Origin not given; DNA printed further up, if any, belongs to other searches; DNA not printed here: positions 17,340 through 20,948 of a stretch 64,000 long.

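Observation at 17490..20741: Formin with proline-rich FH1-like tract after rather than before FH2, plus a perfect in-frame 45-bp tandem duplication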

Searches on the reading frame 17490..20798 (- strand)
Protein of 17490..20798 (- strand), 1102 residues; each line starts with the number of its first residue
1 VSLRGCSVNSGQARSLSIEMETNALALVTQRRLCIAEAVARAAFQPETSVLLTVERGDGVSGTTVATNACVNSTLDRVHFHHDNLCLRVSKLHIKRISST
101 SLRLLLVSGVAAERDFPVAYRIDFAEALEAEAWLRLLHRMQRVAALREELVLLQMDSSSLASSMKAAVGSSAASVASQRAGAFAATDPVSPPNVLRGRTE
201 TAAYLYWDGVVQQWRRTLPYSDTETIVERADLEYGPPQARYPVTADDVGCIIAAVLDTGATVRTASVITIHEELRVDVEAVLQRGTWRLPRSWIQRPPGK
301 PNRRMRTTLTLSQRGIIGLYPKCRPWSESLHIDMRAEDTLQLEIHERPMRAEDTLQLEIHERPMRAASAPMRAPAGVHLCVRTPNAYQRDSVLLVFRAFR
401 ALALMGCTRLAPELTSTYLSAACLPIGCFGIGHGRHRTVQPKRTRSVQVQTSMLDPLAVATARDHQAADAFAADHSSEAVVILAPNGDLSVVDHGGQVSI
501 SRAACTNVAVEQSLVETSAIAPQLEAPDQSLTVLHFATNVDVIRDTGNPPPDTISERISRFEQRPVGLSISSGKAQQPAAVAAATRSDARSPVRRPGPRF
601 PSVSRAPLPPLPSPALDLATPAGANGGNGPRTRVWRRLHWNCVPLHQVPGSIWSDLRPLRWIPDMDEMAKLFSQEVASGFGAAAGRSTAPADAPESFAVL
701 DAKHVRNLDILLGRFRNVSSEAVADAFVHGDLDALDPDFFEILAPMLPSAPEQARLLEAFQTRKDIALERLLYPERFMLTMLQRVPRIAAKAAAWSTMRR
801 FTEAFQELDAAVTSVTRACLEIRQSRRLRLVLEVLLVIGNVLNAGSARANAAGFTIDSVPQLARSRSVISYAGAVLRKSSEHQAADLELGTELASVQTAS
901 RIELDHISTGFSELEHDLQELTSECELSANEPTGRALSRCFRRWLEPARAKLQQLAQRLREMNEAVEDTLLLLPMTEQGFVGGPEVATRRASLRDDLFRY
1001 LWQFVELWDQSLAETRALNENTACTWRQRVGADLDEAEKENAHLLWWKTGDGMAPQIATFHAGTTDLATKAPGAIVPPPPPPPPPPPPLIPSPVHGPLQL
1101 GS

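Call 3: search_protein_families(library=pfam, proteins=[window:17490-20798:-], max_evalue=1)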
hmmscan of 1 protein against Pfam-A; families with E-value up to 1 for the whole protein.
window:17490-20798:- (1102 aa): 1 family
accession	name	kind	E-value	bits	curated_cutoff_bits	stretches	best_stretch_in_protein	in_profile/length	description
PF02181.28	FH2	-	2.1e-55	188.8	34.8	1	636-973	12-348/372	Formin Homology 2 Domain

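Call 6: find_homologous_proteins(query=window:17490-20798:-, max_evalue=0.00001)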
Query window:17490-20798:- (1102 aa): 1 proteins with E <= 0.00001 among 8000 candidates.
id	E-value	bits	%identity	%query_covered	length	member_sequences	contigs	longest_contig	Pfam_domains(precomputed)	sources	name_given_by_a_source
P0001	9.5e-256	870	48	87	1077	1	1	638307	PF02181.29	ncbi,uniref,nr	ncbi:hypothetical protein F1559_004293 [Cyanidiococcus yangmingshanensis]|uniref:FH2 domain-containi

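Call 10: find_encoding_contigs(protein=P0001, flank=10000, max_places=3)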
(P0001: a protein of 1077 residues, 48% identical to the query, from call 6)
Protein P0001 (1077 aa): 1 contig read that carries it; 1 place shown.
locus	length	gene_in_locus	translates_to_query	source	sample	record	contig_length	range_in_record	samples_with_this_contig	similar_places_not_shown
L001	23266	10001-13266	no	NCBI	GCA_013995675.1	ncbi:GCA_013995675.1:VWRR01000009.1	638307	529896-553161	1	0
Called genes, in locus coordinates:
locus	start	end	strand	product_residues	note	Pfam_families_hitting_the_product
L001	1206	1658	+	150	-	PF07466:DUF1517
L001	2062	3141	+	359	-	PF02144:Rad1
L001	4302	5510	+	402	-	PF08423:Rad51, PF13481:AAA_25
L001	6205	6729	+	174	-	PF01242:PTPS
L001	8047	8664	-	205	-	PF01652:IF4E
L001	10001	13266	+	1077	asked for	PF02181:FH2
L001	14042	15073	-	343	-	PF01118:Semialdhyde_dh, PF22698:Semialdhyde_dhC_1, PF02774:Semialdhyde_dhC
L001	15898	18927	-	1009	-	-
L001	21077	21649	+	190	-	PF04695:Pex14_N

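Call 29: search_protein_representatives(protein=window:17490-20798:-)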
Query: 1102 residues. Proteins with E-value up to 0.001 (for the whole library): 3417; up to 1e-10: 859; up to 1e-30: 8. The best 150 are listed.
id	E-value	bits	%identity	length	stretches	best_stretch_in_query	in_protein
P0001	3.0e-256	869.8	51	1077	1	19-977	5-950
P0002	1.2e-128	447.3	37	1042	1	21-1092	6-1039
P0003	4.3e-81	289.9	97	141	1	164-302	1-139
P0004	9.0e-39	149.8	25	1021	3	660-946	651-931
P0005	5.4e-37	143.9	30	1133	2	634-978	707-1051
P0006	7.1e-35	136.9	32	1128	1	607-979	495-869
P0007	1.2e-34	136.1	30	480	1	634-1089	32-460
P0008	1.3e-33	132.7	27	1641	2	627-945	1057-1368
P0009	2.7e-26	108.5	28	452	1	637-1018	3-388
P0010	3.6e-26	108.1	29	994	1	623-1091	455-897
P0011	1.9e-25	105.7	29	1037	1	625-1088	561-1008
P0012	3.8e-25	104.7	30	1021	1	635-1092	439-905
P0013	5.0e-25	104.3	27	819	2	698-946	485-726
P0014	1.7e-24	102.5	31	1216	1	634-1087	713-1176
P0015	2.0e-24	102.3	28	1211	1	455-923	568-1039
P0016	3.3e-24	101.6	27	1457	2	636-968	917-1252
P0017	1.3e-23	99.6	27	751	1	574-934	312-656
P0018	1.8e-23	99.1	29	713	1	620-936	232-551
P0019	2.1e-23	98.9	29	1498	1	574-981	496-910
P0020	1.5e-22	96.1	27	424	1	627-966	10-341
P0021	2.3e-22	95.5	29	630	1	636-964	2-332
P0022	3.8e-22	94.7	28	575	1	601-930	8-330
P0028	1.1e-20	90.0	28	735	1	635-1025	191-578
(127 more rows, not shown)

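Call 31: list_cluster_members(proteins=[P0002, P0003, P0005, P0006, P0007, P0010, P0011, P0012, P0014, P0008])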
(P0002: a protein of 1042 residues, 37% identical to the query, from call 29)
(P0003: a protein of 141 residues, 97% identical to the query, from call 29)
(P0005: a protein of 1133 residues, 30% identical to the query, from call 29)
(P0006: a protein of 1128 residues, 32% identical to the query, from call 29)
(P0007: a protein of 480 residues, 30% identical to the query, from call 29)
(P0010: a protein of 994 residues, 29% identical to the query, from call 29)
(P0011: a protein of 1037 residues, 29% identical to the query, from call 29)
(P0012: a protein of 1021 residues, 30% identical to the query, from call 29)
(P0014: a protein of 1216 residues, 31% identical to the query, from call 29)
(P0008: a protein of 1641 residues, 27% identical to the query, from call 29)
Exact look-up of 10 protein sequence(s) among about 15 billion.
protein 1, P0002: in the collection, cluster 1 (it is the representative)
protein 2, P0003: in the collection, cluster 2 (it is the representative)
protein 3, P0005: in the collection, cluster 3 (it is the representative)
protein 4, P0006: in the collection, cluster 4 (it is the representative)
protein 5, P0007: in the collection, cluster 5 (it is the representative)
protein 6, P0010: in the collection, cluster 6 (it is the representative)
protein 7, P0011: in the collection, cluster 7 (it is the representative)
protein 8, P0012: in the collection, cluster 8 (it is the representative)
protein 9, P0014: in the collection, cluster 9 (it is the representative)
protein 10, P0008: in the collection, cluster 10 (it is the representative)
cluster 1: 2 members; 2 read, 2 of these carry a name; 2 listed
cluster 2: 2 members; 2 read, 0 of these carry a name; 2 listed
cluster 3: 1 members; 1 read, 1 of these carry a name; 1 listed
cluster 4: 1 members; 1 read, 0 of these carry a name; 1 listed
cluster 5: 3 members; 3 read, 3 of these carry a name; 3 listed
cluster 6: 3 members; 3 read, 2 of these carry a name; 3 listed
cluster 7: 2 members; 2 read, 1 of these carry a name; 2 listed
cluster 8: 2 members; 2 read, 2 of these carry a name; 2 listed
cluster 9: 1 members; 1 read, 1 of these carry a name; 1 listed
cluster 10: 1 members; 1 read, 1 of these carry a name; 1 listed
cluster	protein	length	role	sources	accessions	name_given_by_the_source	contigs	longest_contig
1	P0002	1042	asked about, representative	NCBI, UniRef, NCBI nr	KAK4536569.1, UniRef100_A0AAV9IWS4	hypothetical protein CDCA_CDCA09G2594 [Cyanidium caldarium] | FH2 domain-containing protein n=1 Tax=Cyanidium caldarium TaxID=2771 ...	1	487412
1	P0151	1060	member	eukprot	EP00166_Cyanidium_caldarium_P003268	ctg_317.g218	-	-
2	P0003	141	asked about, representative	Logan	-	-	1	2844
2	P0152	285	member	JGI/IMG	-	-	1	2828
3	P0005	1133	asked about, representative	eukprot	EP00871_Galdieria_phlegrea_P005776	jgi/Galph1/686/GphlegSOOS_G5414.1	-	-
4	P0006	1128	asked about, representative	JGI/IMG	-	-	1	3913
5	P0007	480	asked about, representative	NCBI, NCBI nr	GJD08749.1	Disheveled-associated activator of morphogenesis 1 [Galdieria sulphuraria]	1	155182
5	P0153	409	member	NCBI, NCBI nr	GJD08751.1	Disheveled-associated activator of morphogenesis 1 [Galdieria sulphuraria]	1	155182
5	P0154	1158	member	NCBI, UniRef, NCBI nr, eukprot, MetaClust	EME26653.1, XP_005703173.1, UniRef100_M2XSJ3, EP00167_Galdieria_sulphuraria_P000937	formin-like family protein [Galdieria sulphuraria] | Formin-like family protein n=1 Tax=Galdieria sulphuraria TaxID=130081 RepID=M2XSJ3_GALSU | XP_005703173.1 formin-like family protein [Galdieria sulphuraria]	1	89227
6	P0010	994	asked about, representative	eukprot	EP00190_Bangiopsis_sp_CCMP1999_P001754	CAMPEP_0198732548 /NCGR_PEP_ID=MMETSP1475-20131203/36522_1 /TAXON_ID= ...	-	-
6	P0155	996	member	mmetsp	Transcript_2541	Transcript_2541/g.7600 ORF Transcript_2541/g.7600 Transcript_2541/m.7600 type:complete ...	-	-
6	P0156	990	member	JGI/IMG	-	-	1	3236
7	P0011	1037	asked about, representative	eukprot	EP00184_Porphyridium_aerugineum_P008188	CAMPEP_0184692992 /NCGR_PEP_ID=MMETSP0313-20130426/1303_1 /TAXON_ID=2792 ...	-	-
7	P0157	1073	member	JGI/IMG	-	-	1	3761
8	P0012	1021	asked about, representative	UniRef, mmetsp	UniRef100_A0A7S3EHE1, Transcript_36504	Formin-like protein n=2 Tax=Rhodosorus marinus TaxID=101924 RepID=A0A7S3EHE1_9RHOD | Transcript_36504/g.145971 ORF Transcript_36504/g.145971 Transcript_36504/m.145971 ...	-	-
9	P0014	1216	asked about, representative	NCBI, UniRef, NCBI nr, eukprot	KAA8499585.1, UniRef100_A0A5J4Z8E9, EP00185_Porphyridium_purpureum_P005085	Formin-like protein 13 [Porphyridium purpureum] | Formin-like protein 13 n=1 Tax=Porphyridium purpureum TaxID=35688 RepID=A0A5J4Z8E9_PORPP | POR1202..scf295_1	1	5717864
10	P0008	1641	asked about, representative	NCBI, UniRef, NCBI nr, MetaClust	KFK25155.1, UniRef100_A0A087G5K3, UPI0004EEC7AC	hypothetical protein AALP_AA8G073100 [Arabis alpina] | Formin-like protein n=1 Tax=Arabis alpina TaxID=50452 RepID=A0A087G5K3_ARAAL | status=active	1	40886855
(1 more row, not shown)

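Call 32: find_homologous_proteins(query=window:17589-20741:-, max_evalue=1e-10)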
Query window:17589-20741:- (1051 aa): 1 proteins with E <= 1e-10 among 8000 candidates.
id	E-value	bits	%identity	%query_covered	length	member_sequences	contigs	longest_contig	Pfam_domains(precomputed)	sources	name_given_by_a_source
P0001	3.0e-255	868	48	91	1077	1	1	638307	PF02181.29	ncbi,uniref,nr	ncbi:hypothetical protein F1559_004293 [Cyanidiococcus yangmingshanensis]|uniref:FH2 domain-containi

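Call 41: find_encoding_contigs(protein=P0152, flank=3000, max_places=5)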
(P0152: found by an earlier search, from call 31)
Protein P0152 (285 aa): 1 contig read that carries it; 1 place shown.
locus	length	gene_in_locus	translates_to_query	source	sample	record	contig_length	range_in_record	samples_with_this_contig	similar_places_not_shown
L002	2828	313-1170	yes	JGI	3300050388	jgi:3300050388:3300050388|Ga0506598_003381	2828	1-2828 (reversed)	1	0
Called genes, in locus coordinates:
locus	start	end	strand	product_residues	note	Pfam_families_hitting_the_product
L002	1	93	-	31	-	?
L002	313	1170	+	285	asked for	-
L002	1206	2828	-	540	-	?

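Call 42: find_encoding_contigs(protein=P0003, flank=3000, max_places=5)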
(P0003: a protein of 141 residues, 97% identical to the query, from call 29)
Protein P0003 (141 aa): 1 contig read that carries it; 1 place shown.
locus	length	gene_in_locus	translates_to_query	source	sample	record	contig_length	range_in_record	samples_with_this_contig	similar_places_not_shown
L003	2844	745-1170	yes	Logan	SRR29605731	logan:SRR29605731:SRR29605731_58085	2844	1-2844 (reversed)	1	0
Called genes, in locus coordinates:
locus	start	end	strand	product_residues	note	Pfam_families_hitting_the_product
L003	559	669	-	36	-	-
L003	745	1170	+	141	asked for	-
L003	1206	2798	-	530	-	-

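Call 49: search_protein_families(library=pfam, proteins=[P0002, P0005, P0154, P0006, P0010, P0011, P0012, P0014, L002:1206-2681:-], max_evalue=0.01)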
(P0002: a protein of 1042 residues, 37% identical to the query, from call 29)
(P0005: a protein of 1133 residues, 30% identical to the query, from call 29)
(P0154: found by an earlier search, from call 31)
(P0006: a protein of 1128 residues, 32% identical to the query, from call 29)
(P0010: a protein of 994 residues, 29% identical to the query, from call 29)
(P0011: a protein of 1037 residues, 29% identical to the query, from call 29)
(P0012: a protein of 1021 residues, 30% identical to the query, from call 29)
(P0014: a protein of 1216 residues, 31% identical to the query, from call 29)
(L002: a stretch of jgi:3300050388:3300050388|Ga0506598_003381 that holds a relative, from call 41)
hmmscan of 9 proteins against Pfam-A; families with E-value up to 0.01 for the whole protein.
P0002 (1042 aa): 1 family
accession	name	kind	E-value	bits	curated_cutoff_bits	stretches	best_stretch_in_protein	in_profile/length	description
PF02181.28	FH2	-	6.1e-62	210.3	34.8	1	591-941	12-353/372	Formin Homology 2 Domain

P0005 (1133 aa): 4 families
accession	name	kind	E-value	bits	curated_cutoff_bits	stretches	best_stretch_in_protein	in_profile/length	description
PF02181.28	FH2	-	6.5e-61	207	34.8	1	708-1070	11-372/372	Formin Homology 2 Domain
PF00462.30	Glutaredoxin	-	0.00016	22.3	22.9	1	5-67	3-60/60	Glutaredoxin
PF17279.8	DUF5344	-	0.00077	20.4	27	1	1018-1076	8-66/87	Family of unknown function (DUF5344)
PF24151.2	ArlX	-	0.00083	19.3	28.7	1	996-1075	52-136/229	ArlX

P0154 (1158 aa): 4 families
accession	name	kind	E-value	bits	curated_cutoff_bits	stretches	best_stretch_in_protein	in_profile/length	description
PF02181.28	FH2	-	1.6e-57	195.8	34.8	1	713-1079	9-372/372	Formin Homology 2 Domain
PF00169.35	PH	-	0.00015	22.7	25.1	0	169-236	10-77/105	PH domain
PF00462.30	Glutaredoxin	-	0.0018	18.9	22.9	1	16-66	9-59/60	Glutaredoxin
PF00612.33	IQ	-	0.0058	16.8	20.3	0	281-297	2-18/21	IQ calmodulin-binding motif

P0006 (1128 aa): 2 families
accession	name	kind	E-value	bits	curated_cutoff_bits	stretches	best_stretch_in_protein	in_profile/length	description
PF02181.28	FH2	-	2e-74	251.4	34.8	1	529-886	11-371/372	Formin Homology 2 Domain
PF00686.25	CBM_20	-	7e-26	90.3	23.3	2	68-155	4-88/97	Starch binding domain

P0010 (994 aa): 3 families
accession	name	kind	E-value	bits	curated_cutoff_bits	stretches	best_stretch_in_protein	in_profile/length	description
PF02181.28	FH2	-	2.5e-65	221.5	34.8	1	468-830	8-371/372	Formin Homology 2 Domain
PF00686.25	CBM_20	-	1e-25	89.8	23.3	2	28-123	3-88/97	Starch binding domain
PF04977.20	DivIC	-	0.0023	18.1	28.9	1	262-296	16-50/80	Septum formation initiator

P0011 (1037 aa): 2 families
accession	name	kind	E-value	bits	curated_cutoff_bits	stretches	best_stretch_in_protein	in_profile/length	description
PF02181.28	FH2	-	5.3e-70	236.9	34.8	1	569-924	11-372/372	Formin Homology 2 Domain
PF00686.25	CBM_20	-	2.3e-28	98.3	23.3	2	171-266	2-92/97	Starch binding domain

P0012 (1021 aa): 3 families
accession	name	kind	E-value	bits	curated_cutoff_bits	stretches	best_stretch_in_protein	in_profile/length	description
PF02181.28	FH2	-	1.3e-68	232.3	34.8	1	437-796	9-371/372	Formin Homology 2 Domain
PF00686.25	CBM_20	-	2.1e-23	82.4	23.3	2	44-140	3-88/97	Starch binding domain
PF19040.6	SGNH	-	0.0023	18.1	27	0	28-104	123-186/248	SGNH domain (fused to AT3 domains)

P0014 (1216 aa): 2 families
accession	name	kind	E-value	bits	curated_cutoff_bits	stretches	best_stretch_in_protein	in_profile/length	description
PF02181.28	FH2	-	1.3e-62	212.6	34.8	1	712-1069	9-370/372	Formin Homology 2 Domain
PF00686.25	CBM_20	-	1.2e-21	76.7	23.3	2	310-401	2-88/97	Starch binding domain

L002:1206-2681:- (491 aa): 0 families
